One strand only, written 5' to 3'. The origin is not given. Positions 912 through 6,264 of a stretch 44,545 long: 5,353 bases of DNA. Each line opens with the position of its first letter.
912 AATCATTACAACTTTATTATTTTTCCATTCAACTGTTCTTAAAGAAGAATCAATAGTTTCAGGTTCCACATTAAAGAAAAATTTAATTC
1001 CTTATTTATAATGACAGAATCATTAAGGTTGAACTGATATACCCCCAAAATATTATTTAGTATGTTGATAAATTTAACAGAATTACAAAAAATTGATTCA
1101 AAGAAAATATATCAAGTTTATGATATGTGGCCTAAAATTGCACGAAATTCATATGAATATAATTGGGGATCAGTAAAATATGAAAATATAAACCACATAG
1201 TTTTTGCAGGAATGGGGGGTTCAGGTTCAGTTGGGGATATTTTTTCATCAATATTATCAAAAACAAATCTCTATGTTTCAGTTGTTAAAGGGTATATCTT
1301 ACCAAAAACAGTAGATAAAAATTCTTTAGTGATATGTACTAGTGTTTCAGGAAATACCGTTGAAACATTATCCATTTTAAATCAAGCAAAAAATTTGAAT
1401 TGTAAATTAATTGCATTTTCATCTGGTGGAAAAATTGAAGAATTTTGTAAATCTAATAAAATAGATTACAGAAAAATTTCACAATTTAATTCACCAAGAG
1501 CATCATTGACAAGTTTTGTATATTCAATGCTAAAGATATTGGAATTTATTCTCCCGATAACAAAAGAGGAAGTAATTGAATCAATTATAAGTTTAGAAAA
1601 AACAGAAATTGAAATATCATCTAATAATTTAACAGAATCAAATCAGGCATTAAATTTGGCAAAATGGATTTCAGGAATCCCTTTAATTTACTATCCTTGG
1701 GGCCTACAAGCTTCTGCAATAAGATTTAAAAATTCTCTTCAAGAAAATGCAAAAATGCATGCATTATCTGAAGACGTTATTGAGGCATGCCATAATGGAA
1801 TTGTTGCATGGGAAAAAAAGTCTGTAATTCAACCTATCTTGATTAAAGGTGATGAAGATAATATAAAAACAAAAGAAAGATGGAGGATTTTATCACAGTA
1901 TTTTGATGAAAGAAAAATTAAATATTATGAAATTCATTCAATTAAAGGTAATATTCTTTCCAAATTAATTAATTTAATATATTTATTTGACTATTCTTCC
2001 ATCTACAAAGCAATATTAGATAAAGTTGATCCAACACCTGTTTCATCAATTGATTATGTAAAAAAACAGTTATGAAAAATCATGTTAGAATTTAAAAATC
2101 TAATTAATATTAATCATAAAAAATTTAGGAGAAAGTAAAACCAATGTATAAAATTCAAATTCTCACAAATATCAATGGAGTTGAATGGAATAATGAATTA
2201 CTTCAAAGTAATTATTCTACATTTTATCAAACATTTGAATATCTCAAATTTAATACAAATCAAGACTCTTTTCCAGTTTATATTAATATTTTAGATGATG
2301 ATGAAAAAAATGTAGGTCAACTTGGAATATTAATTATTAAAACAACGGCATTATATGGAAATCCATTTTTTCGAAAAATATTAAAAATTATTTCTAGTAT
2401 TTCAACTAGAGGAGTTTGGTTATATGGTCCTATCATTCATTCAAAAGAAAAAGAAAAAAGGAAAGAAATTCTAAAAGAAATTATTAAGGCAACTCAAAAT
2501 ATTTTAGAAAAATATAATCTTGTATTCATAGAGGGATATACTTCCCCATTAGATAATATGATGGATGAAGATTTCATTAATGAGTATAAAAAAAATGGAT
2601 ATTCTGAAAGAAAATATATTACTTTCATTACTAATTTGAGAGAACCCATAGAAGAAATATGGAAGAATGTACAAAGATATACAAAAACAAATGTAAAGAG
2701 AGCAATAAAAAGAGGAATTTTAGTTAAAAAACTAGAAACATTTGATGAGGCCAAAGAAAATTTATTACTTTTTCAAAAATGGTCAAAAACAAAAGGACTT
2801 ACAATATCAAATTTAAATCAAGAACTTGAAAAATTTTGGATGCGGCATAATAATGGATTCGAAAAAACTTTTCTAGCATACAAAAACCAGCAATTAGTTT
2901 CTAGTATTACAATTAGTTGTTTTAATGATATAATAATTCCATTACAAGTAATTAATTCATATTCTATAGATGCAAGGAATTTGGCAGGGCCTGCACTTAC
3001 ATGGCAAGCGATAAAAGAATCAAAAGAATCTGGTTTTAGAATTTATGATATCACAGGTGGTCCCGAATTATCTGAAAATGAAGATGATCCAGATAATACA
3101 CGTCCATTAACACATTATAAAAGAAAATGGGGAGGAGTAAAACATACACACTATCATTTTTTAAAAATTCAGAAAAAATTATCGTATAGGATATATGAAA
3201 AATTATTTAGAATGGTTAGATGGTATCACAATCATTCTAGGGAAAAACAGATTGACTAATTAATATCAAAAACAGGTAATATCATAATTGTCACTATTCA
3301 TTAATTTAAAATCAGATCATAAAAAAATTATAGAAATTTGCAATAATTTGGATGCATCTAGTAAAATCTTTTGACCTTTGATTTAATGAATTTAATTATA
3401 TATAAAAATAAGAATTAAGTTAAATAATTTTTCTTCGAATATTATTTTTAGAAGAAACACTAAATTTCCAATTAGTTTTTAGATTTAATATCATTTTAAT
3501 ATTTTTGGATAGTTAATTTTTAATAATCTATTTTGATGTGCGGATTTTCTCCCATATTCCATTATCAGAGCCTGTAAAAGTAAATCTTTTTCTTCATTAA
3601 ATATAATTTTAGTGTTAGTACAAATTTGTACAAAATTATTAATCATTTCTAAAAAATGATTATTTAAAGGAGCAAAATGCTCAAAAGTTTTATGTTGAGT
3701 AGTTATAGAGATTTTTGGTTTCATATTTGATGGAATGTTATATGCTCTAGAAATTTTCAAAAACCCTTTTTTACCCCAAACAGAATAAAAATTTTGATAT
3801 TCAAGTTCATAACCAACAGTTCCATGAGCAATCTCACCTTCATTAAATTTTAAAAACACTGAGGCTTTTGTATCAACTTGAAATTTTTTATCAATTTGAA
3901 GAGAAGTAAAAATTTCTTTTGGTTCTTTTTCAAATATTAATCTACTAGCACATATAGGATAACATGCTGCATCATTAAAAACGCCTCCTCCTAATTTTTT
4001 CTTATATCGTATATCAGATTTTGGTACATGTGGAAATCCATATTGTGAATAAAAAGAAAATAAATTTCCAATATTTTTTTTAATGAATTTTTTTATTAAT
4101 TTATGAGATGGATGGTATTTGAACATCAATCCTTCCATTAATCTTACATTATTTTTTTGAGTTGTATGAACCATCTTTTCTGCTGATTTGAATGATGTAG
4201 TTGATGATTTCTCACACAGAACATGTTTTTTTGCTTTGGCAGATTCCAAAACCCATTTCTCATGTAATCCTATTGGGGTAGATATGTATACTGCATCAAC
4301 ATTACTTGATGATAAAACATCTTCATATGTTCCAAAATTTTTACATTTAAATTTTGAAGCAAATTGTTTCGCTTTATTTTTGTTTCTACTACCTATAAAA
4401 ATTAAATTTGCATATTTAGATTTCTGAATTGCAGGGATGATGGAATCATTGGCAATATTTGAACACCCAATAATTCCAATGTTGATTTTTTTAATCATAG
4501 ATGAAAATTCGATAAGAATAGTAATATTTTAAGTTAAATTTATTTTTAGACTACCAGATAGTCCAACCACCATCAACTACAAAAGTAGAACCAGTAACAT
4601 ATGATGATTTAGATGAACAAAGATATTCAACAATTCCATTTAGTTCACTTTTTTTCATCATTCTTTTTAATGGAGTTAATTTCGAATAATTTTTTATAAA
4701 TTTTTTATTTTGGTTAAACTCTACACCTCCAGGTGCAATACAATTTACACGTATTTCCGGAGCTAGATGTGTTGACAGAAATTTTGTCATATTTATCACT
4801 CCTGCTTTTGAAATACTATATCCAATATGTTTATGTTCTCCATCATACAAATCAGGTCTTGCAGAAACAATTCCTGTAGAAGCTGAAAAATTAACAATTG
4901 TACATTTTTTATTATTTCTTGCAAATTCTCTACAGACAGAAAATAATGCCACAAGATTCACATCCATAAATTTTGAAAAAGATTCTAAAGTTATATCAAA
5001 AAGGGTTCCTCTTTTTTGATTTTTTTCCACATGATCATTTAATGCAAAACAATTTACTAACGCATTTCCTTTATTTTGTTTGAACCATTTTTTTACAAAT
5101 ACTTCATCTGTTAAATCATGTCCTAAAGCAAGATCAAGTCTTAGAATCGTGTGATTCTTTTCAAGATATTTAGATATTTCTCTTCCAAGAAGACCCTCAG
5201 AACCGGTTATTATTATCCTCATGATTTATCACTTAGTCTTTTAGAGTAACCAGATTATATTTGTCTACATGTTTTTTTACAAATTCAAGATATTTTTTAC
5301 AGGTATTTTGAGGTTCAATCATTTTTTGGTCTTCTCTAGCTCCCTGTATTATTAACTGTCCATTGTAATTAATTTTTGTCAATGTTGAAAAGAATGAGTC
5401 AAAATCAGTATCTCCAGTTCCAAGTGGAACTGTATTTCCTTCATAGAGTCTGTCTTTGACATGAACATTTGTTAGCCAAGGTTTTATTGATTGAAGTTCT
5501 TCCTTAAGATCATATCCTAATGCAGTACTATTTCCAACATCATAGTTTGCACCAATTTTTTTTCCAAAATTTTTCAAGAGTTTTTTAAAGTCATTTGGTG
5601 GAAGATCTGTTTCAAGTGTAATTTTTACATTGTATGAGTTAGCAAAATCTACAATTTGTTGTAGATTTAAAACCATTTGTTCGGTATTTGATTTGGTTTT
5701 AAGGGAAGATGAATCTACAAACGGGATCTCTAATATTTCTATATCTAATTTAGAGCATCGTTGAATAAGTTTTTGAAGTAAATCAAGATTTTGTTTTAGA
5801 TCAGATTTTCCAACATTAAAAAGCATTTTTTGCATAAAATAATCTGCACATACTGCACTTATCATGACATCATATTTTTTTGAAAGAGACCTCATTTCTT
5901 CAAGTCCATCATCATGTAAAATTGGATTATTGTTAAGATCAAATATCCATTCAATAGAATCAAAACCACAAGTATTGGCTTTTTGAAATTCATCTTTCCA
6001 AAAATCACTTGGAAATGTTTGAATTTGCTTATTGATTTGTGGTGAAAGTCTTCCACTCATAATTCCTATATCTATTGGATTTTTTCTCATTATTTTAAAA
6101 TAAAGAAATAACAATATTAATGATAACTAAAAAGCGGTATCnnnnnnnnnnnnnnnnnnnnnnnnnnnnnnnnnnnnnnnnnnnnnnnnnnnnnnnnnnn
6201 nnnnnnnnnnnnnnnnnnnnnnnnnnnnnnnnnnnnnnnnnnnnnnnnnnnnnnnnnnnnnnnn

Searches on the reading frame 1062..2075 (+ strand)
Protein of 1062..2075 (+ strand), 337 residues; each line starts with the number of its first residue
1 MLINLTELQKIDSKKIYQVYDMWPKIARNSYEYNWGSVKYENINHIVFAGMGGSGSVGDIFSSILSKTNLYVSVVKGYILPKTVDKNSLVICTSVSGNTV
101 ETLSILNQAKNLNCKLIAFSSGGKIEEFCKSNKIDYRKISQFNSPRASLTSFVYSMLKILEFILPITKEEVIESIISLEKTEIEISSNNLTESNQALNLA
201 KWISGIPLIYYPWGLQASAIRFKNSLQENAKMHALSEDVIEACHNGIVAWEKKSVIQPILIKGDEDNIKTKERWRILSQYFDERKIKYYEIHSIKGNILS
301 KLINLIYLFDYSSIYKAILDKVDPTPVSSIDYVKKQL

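Call 6: search_protein_families(library=pfam, proteins=[window:1062-2075:+], max_evalue=0.001)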
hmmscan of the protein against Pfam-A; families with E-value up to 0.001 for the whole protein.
window:1062-2075:+ (337 aa): 2 families
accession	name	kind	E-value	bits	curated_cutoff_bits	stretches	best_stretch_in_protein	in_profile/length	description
PF10432.14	bact-PGI_C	-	7.9e-40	136.7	24.5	1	193-337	2-151/151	Bacterial phospho-glucose isomerase C-terminal SIS domain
PF01380.27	SIS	-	1.1e-07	32.1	25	1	42-120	4-87/131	SIS domain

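Call 75: find_encoding_contigs(protein=window:1062-2075:+, flank=10000, max_places=1)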
Protein window:1062-2075:+ (337 aa): 10 contigs read that carry it; 1 place shown.
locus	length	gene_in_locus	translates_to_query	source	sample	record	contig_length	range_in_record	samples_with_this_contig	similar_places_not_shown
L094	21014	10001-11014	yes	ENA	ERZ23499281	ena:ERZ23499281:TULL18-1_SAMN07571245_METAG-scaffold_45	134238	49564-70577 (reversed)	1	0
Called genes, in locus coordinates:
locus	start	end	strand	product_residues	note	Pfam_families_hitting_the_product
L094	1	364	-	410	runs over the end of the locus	PF00155:Aminotran_1_2, PF00266:Aminotran_5 (weak), PF01041:DegT_DnrJ_EryC1 (weak)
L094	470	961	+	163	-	-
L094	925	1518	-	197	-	-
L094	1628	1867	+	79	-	-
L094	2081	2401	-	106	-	-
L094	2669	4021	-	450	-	PF13746:Fer4_18 (faint), PF14697:Fer4_21 (faint), PF00037:Fer4 (weak), PF13237:Fer4_10 (faint), PF13484:Fer4_16 (faint), PF02036:SCP2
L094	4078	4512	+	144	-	PF01638:HxlR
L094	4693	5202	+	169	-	-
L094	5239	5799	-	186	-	-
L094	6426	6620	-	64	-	-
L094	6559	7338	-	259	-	PF00589:Phage_integrase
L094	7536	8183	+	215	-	PF13561:adh_short_C2, PF00106:adh_short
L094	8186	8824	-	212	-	PF01883:FeS_assembly_P, PF05402:PqqD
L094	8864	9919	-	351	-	PF01008:IF-2B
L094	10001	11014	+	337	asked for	PF01380:SIS, PF10432:bact-PGI_C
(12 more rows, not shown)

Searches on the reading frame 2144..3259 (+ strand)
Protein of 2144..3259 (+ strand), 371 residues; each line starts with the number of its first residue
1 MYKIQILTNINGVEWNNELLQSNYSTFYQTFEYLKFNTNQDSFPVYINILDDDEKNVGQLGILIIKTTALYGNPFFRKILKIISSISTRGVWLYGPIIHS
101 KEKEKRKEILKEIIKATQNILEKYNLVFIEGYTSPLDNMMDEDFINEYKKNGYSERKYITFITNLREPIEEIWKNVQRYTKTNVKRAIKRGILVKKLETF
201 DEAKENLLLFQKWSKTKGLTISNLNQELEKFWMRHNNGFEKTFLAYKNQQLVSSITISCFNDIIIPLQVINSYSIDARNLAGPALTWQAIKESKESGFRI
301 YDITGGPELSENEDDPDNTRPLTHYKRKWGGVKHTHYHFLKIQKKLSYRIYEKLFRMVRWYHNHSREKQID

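Call 5: search_protein_families(library=ncbifam, proteins=[window:2144-3259:+], max_evalue=0.001)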
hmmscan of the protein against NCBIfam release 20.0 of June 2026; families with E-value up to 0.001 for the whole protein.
window:2144-3259:+ (371 aa): 1 family
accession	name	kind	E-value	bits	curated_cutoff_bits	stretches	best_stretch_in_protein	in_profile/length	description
TIGR03019.1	pepcterm_femAB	equivalog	6e-06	25.5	260.35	1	155-303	115-258/330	FemAB family XrtA/PEP-CTERM system-associated protein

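Call 6: search_protein_families(library=pfam, proteins=[window:2144-3259:+], max_evalue=0.001)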
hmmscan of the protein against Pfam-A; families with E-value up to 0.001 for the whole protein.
window:2144-3259:+ (371 aa): 1 family
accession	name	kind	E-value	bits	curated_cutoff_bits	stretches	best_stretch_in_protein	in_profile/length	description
PF02388.22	FemAB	-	6.9e-06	25.6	24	0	160-218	153-211/406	FemAB family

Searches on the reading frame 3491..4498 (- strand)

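Call 6: search_protein_families(library=pfam, proteins=[window:3491-4498:-], max_evalue=0.001)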
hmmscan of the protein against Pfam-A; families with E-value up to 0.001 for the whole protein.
window:3491-4498:- (335 aa): 4 families
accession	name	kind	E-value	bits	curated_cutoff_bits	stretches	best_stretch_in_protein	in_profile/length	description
PF01408.29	GFO_IDH_MocA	-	5.3e-24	85.7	24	1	5-123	1-119/120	Oxidoreductase family, NAD-binding Rossmann fold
PF22725.1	GFO_IDH_MocA_C3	-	1.9e-15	57.4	27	1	140-247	9-123/124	GFO/IDH/MocA C-terminal domain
PF02894.22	GFO_IDH_MocA_C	-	1.6e-05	25.3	22.9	1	136-324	1-214/218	Oxidoreductase family, C-terminal alpha/beta domain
PF03807.23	F420_oxidored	-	0.0007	20.6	21.6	0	7-83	2-76/94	NADP oxidoreductase coenzyme F420-dependent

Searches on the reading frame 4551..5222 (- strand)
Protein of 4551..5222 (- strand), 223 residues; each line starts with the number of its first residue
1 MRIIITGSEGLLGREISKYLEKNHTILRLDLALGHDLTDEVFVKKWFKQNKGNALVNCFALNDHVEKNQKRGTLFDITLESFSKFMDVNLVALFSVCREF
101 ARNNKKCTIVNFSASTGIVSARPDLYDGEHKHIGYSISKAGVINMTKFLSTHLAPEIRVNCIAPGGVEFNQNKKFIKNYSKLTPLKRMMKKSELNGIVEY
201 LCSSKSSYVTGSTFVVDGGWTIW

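Call 6: search_protein_families(library=pfam, proteins=[window:4551-5222:-], max_evalue=0.001)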
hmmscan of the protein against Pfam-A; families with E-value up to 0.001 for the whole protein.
window:4551-5222:- (223 aa): 4 families
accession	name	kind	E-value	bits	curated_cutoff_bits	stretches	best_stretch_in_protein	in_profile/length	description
PF13561.12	adh_short_C2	-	1.8e-28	100.1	27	1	33-221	48-236/236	Enoyl-(Acyl carrier protein) reductase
PF00106.31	adh_short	-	2e-14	54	26.6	1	54-174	80-189/195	short chain dehydrogenase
PF04321.23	RmlD_sub_bind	-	1.8e-06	27.7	27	1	1-69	1-71/287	RmlD substrate binding domain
PF01370.27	Epimerase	-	2.9e-05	24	20.9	1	3-75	1-88/240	NAD dependent epimerase/dehydratase family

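Call 102: search_protein_families(library=ncbifam, proteins=[window:4551-5222:-], max_evalue=0.00001)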
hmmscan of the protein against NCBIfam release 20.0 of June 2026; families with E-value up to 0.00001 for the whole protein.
window:4551-5222:- (223 aa): 147 families (the best 25 are shown)
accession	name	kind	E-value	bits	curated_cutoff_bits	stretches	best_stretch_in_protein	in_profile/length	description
NF006619.0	PRK09186.1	equivalog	4.3e-34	118.3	255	1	34-222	61-256/256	oxidoreductase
NF005559.1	PRK07231.1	subfamily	5.6e-28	98.1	215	1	68-221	91-248/249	glucose 1-dehydrogenase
NF006132.0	PRK08277.1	subfamily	2.6e-27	95.9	281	1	65-221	111-275/280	D-mannonate oxidoreductase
NF005067.0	PRK06484.1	equivalog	1.5e-24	86.5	713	1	23-222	50-253/524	short chain dehydrogenase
NF006070.0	PRK08213.1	subfamily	5.8e-24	85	279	1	76-222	107-258/259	gluconate 5-dehydrogenase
TIGR01830.1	3oxo_ACP_reduc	equivalog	9.8e-24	84.4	297.75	1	73-219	91-237/239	3-oxoacyl-[acyl-carrier-protein] reductase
NF009466.0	PRK12826.1-2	subfamily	2.2e-23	83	222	1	36-220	61-244/248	3-oxoacyl-ACP reductase FabG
NF050062.1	FlagModPtmA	equivalog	3.8e-23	82.4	350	1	14-221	46-255/256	flagellin modification protein PtmA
NF004774.0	PRK06114.1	equivalog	7e-23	81.3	360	1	76-223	112-262/262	SDR family oxidoreductase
NF005446.0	PRK07035.1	equivalog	9.9e-23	80.7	373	1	67-221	98-254/255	SDR family oxidoreductase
NF004199.0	PRK05653.1-4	equivalog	8.2e-22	78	301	1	78-220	103-245/247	3-oxoacyl-ACP reductase FabG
NF009464.0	PRK12824.1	subfamily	9.3e-21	74.6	269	1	71-220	93-242/245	3-oxoacyl-ACP reductase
NF049979.1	AlphHSDSHdhA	equivalog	1.7e-20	73.6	350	1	50-222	79-248/258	7alpha-hydroxysteroid dehydrogenase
NF006693.0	PRK09242.1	equivalog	2.6e-20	72.7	328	1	68-222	100-255/258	SDR family oxidoreductase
NF005853.0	PRK07774.1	equivalog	9.6e-20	71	303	1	65-222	93-248/250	SDR family oxidoreductase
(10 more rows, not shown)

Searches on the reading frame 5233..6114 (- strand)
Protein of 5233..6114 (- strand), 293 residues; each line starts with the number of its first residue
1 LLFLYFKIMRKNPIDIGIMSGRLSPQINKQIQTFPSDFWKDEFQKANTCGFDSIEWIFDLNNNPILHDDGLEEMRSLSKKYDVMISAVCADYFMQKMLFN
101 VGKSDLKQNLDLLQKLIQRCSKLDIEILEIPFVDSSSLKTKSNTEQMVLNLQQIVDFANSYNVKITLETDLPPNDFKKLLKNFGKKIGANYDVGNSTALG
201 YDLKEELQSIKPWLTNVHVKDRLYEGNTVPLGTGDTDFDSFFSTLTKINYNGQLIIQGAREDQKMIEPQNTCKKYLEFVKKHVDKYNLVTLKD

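Call 6: search_protein_families(library=pfam, proteins=[window:5233-6114:-], max_evalue=0.001)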
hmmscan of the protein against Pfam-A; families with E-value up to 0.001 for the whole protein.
window:5233-6114:- (293 aa): 1 family
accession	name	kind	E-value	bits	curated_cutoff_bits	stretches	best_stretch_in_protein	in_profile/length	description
PF01261.30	AP_endonuc_2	-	3e-24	86.5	31.1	1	43-269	1-236/249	Xylose isomerase-like TIM barrel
